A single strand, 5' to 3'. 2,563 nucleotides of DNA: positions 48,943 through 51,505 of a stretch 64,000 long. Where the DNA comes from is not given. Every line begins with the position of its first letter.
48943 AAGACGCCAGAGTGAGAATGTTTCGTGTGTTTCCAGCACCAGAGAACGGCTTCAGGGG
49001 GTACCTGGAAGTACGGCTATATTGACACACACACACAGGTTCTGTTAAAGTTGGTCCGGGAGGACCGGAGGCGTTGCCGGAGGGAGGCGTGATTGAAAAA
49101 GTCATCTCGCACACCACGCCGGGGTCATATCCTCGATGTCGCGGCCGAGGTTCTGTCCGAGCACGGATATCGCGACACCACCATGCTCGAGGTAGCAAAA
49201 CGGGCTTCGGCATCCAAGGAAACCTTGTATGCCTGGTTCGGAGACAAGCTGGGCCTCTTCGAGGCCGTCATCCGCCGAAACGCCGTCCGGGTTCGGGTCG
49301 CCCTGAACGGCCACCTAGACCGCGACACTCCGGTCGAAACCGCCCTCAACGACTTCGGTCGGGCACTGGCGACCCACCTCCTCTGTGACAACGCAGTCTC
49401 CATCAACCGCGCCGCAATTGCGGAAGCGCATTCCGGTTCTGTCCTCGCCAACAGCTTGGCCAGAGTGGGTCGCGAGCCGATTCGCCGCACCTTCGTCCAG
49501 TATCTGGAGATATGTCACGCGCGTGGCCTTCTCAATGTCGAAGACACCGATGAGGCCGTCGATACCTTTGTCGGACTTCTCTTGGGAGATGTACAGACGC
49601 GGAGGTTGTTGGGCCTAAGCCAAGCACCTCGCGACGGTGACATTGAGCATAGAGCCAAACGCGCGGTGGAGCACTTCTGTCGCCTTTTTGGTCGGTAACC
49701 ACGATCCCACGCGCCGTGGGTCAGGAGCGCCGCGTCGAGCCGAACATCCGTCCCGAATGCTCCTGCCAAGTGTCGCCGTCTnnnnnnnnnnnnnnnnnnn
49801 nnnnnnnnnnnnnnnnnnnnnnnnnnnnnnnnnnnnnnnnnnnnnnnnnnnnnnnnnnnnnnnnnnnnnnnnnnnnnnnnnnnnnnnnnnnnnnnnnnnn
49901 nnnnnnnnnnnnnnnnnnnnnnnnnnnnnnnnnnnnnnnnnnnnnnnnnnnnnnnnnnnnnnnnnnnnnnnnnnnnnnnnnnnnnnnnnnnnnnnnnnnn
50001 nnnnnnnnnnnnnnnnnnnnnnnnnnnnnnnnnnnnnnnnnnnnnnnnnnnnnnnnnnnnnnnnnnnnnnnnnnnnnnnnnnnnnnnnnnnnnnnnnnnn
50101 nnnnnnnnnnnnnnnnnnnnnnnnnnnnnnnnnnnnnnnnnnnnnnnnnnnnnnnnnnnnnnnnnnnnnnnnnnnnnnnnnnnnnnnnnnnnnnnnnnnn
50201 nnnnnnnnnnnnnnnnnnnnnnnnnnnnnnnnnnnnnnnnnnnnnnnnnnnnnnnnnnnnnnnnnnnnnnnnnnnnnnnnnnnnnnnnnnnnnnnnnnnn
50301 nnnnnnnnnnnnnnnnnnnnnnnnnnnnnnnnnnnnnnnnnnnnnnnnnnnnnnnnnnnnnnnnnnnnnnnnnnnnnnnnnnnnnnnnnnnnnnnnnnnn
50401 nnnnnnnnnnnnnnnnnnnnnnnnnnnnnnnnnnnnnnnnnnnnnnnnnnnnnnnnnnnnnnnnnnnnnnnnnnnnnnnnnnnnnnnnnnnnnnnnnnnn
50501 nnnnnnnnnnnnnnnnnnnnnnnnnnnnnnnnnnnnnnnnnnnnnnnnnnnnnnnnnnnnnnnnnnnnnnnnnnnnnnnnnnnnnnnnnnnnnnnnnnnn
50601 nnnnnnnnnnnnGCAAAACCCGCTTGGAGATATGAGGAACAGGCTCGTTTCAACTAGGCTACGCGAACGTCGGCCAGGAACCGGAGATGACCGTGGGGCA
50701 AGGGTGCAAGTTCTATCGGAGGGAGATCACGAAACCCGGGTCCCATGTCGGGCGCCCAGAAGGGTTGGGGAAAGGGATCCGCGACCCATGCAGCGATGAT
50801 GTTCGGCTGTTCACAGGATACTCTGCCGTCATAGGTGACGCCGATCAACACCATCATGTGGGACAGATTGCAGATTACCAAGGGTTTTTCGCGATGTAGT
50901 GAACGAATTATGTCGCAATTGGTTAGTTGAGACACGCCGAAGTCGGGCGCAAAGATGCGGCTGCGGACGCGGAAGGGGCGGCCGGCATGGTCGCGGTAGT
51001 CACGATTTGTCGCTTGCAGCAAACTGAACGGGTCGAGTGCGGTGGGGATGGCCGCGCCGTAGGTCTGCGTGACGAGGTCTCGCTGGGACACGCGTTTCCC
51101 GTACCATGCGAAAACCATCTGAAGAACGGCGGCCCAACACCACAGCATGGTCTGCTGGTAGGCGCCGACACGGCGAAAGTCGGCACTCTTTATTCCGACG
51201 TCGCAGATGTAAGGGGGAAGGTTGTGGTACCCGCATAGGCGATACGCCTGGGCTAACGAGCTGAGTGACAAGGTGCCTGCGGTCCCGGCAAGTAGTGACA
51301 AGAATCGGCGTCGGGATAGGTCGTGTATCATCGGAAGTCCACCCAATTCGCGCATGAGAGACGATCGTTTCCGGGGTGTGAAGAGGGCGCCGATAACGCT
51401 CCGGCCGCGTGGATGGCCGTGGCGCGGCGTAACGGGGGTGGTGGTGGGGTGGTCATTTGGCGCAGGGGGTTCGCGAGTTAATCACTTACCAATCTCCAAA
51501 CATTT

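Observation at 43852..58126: One promoter/operator architecture (TTGACA, -10 element, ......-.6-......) heads three separate lower-GC loci, suggesting a single regulon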

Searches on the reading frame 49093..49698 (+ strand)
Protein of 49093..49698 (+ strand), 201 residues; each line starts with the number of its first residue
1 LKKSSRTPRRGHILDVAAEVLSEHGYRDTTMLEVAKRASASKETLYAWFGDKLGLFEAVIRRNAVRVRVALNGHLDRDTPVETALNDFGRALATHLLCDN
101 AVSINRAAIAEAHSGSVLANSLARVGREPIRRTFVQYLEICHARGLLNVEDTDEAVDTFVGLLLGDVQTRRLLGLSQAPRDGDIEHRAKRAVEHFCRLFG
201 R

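Call 30: search_protein_families(library=pfam, proteins=[window:49093-49698:+], max_evalue=0.001)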
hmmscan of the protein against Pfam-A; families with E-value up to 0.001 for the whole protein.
window:49093-49698:+ (201 aa): 2 families
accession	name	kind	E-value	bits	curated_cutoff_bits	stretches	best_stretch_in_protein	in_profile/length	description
PF14246.11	TetR_C_7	-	4.5e-20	72.3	22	1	84-200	2-118/119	AefR-like transcriptional repressor, C-terminal domain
PF00440.29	TetR_N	-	1.3e-14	54.2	24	1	13-59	1-47/47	Bacterial regulatory proteins, tetR family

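Call 41: search_solved_structures(query=window:49093-49695:+, max_evalue=0.001)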
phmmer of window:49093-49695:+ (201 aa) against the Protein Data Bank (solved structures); distinct sequences matched with E-value up to 0.001: 38.
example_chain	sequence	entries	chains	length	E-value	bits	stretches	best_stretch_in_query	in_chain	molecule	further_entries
3c2b_A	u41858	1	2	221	1.2e-23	87.6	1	7-200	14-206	Transcriptional regulator, TetR family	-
6g87_A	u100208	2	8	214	6.2e-13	52.7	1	13-195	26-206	TetR/AcrR family transcriptional regulator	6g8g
6g8h_CCC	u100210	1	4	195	9.4e-13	52.1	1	14-195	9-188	Transcriptional regulatory protein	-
8ke8_A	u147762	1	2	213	1.2e-11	48.4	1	8-126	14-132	NalC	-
8wrf_A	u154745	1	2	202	1.3e-11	48.3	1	9-199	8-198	Probable transcriptional regulator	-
3bhq_A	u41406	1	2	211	2.4e-10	44.2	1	8-200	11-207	Transcriptional regulator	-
3f1b_A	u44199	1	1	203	7.9e-08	36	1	2-71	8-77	TetR-like transcriptional regulator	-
6o6n_A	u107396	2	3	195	1.8e-07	34.9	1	6-67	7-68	TetR family transcriptional regulator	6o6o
6o6p_A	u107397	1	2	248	1.9e-07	34.8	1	5-67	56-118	TetR family transcriptional regulator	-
5gpa_A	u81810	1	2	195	1.5e-06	31.8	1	6-93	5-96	Transcriptional regulator (TetR/AcrR family)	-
2hyt_A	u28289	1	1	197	1.6e-06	31.8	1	9-63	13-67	TetR-family transcriptional regulator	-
5gp9_A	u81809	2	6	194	1.8e-06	31.6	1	6-93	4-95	Transcriptional regulator (TetR/AcrR family)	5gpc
4af5_A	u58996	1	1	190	2.5e-05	27.8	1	7-69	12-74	HTH-TYPE TRANSCRIPTIONAL REPRESSOR ACNR COMPND 2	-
4ac6_A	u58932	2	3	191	2.6e-05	27.8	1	7-69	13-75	HTH-TYPE TRANSCRIPTIONAL REPRESSOR ACNR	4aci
2fq4_A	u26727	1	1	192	4.2e-05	27.1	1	12-165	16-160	Transcriptional regulator, TetR family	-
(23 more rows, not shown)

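Call 48: search_protein_families(library=ncbifam, proteins=[window:49093-49695:+], max_evalue=0.01)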
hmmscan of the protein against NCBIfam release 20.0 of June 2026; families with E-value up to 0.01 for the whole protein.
window:49093-49695:+ (201 aa): 17 families
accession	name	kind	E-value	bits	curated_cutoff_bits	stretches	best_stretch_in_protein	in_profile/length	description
NF041196.1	ScbR_bind_reg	equivalog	4.3e-11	43.4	150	1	10-165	8-160/191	ScbR family autoregulator-binding transcription factor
NF053731.1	TransRegFasRMycb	equivalog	5.3e-11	42.7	330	1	5-86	8-93/199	HTH-type transcriptional activator FasR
TIGR03384.1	betaine_BetI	equivalog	8.3e-10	38.7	201.3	1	5-79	5-79/189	choline-binding transcriptional repressor BetI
NF001978.0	PRK00767.1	equivalog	4.7e-08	33.1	118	1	6-76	7-77/197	transcriptional regulator BetI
NF007949.0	PRK10668.1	equivalog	9.2e-07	28.6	271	1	9-64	12-67/216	multidrug efflux transporter transcriptional repressor AcrR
NF053516.1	TranRepPrsAVib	equivalog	4.4e-06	26.7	300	1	6-75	4-73/208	TetR family transcriptional repressor PsrA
NF033703.1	transcr_KstR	equivalog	1.3e-05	24.8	280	1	6-80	5-80/185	cholesterol catabolism transcriptional regulator KstR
NF051852.1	efflux_TF_MtrR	exception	5.8e-05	23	280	1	9-79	11-81/205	multidrug efflux system transcriptional repressor MtrR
NF007015.0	PRK09480.1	equivalog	8.2e-05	22.3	120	1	2-61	4-63/197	nucleoid occlusion factor SlmA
TIGR03613.1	RutR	equivalog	8.6e-05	22.5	368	1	8-81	8-81/202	pyrimidine utilization regulatory protein R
NF053878.1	FATransRegFadRBac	equivalog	0.0001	22.2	200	1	11-68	6-63/190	fatty acid metabolism transcriptional regulator FadR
NF011584.0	PRK15008.1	equivalog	0.00024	21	230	1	8-62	18-72/212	HTH-type transcriptional regulator RutR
NF037937.1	septum_RefZ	equivalog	0.00043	20.2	180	1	12-60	3-51/195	forespore capture DNA-binding protein RefZ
TIGR03968.1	mycofact_TetR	equivalog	0.00078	19.1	224.9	1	7-84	8-84/190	mycofactocin system transcriptional regulator MftR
NF007430.0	PRK09975.1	equivalog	0.002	17.3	274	1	9-63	12-66/220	acrEF/envCD operon transcriptional regulator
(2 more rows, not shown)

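Call 55: find_homologous_proteins(query=window:49093-49695:+, max_evalue=1e-20)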
Query window:49093-49695:+ (201 aa): 345 proteins with E <= 1e-20 among 8000 candidates; the best 120 are listed.
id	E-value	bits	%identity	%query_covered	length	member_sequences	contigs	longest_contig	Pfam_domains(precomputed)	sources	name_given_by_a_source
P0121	1.6e-105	369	100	85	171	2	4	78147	PF14246.12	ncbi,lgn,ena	-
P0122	1.0e-103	363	86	100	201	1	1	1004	PF14246.12,PF00440.30,PF16859.11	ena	-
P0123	1.9e-101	356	85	100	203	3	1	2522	PF14246.12,PF00440.30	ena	-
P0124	2.8e-101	355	83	99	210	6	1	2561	PF14246.12,PF00440.30,PF16859.11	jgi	-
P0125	3.6e-101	355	84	99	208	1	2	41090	PF14246.12,PF00440.30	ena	-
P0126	1.8e-100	353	83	100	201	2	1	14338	PF14246.12,PF00440.30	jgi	-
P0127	3.5e-100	352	84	100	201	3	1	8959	PF14246.12,PF00440.30,PF16859.11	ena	-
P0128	1.6e-98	346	82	99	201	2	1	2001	PF14246.12,PF00440.30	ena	-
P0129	2.4e-98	346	81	99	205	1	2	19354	PF14246.12,PF00440.30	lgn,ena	-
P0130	3.4e-98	345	81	99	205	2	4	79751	PF14246.12,PF00440.30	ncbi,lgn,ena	-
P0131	5.1e-95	335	79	99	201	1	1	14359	PF14246.12,PF00440.30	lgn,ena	-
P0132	2.7e-94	333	78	99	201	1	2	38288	PF14246.12,PF00440.30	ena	-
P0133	7.0e-93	328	77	99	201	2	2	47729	PF14246.12,PF00440.30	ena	-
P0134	9.4e-93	328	77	99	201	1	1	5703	PF14246.12,PF00440.30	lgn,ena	-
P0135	1.5e-92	327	76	100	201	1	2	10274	PF14246.12,PF00440.30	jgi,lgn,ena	-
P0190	1.3e-65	239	59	99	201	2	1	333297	PF14246.12,PF00440.30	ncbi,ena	-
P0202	8.0e-63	230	59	100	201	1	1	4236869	PF14246.12,PF00440.30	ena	-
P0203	8.0e-63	230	61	100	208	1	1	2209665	PF14246.12,PF00440.30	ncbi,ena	-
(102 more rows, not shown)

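Call 57: find_encoding_contigs(protein=P0202, flank=5000, max_places=2)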
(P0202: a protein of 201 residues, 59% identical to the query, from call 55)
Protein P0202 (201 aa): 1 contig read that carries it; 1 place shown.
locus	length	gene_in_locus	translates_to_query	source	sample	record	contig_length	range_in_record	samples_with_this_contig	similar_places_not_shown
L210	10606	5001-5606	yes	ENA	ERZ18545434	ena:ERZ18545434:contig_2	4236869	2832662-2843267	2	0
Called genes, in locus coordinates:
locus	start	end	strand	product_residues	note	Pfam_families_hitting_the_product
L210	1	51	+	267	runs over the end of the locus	PF00378:ECH_1, PF16113:ECH_2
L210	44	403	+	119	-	PF12643:MazG-like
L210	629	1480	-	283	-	PF02668:TauD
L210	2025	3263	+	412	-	PF04422:FrhB_FdhB_N, PF04432:FrhB_FdhB_C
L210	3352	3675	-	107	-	-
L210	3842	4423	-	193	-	PF08592:Anthrone_oxy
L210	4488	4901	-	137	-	-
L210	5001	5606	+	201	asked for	PF00440:TetR_N, PF14246:TetR_C_7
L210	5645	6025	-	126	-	PF10094:DUF2332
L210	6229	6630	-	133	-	PF01042:Ribonuc_L-PSP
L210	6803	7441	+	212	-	PF08279:HTH_11, PF19187:HTH_PafC (faint)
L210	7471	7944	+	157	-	-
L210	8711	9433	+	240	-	PF05685:Uma2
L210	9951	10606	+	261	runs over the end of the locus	PF05685:Uma2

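Call 58: find_encoding_contigs(protein=P0203, flank=5000, max_places=2)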
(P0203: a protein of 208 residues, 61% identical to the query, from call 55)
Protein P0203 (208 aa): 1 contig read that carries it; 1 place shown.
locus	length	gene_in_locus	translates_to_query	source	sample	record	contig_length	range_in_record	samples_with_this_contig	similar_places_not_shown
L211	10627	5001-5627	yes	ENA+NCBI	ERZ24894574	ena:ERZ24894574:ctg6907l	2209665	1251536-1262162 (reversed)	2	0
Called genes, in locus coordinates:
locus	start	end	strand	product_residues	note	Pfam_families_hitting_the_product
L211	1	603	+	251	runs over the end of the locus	PF01925:TauE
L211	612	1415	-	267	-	PF04002:RadC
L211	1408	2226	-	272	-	PF00557:Peptidase_M24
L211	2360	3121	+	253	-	PF00994:MoCF_biosynth, PF24102:FLAD1_M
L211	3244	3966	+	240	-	PF00892:EamA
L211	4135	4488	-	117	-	-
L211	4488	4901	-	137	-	-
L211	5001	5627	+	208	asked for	PF00440:TetR_N, PF14246:TetR_C_7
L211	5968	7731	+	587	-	PF02776:TPP_enzyme_N, PF00205:TPP_enzyme_M, PF02775:TPP_enzyme_C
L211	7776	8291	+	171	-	PF01842:ACT, PF22629:ACT_AHAS_ss, PF13710:ACT_5, PF10369:ALS_ss_C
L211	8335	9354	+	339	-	PF02826:2-Hacid_dh_C (weak), PF03807:F420_oxidored (weak), PF07991:KARI_N, PF01450:KARI_C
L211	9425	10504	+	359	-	PF08240:ADH_N, PF16912:Glu_dehyd_C (weak), PF00107:ADH_zinc_N, PF13602:ADH_zinc_N_2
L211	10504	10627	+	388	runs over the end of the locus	PF02771:Acyl-CoA_dh_N (faint), PF08028:Acyl-CoA_dh_2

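Call 59: find_encoding_contigs(protein=P0190, flank=5000, max_places=2)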
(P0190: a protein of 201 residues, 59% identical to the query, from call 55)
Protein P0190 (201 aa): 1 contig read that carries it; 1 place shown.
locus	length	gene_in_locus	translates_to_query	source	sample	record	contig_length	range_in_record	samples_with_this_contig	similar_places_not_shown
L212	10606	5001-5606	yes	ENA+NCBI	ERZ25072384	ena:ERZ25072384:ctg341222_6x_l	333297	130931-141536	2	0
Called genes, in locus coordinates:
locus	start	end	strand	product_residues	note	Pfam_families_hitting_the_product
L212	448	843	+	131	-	PF00903:Glyoxalase (weak)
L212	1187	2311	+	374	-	-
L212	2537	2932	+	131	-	PF01042:Ribonuc_L-PSP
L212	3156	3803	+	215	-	PF08279:HTH_11, PF19187:HTH_PafC (faint), PF13280:WYL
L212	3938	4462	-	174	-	PF08592:Anthrone_oxy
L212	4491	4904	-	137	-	-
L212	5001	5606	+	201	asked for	PF00440:TetR_N, PF14246:TetR_C_7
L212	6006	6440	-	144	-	-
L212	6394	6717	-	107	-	-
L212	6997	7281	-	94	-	PF01381:HTH_3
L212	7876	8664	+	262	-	PF02522:Antibiotic_NAT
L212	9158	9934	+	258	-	PF12833:HTH_18, PF00165:HTH_AraC (weak), PF06445:GyrI-like, PF14526:Cass2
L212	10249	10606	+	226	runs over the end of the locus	-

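Call 81: search_protein_families(library=pfam, proteins=[L210:4488-4901:-, L212:4491-4904:-], max_evalue=0.01)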
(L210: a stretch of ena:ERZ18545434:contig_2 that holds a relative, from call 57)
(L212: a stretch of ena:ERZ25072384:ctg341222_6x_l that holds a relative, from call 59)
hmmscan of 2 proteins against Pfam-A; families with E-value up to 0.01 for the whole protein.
L210:4488-4901:- (137 aa): 0 families

L212:4491-4904:- (137 aa): 0 families

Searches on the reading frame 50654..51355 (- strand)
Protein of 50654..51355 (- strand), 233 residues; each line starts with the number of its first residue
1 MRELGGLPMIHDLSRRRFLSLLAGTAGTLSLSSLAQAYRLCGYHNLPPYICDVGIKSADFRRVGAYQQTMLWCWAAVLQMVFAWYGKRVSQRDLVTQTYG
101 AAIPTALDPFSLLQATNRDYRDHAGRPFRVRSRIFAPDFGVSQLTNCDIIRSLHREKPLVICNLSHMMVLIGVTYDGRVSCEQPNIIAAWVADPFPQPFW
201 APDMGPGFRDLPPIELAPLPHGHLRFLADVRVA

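Call 7: search_protein_families(library=pfam, proteins=[window:50654-51355:-], max_evalue=0.01)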
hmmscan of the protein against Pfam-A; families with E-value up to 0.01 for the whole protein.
window:50654-51355:- (233 aa): 1 family
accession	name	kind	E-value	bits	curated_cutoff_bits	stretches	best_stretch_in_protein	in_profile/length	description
PF12385.14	Peptidase_C70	-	0.00031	21.1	19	1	66-178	11-116/141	Papain-like cysteine protease AvrRpt2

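Call 47: search_protein_families(library=padloc, proteins=[window:50654-51355:-], max_evalue=0.01)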
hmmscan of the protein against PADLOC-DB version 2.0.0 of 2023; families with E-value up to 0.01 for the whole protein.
window:50654-51355:- (233 aa): 0 families

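Call 48: search_protein_families(library=ncbifam, proteins=[window:50654-51355:-], max_evalue=0.01)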
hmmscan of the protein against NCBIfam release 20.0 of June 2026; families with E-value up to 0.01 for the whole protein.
window:50654-51355:- (233 aa): 0 families
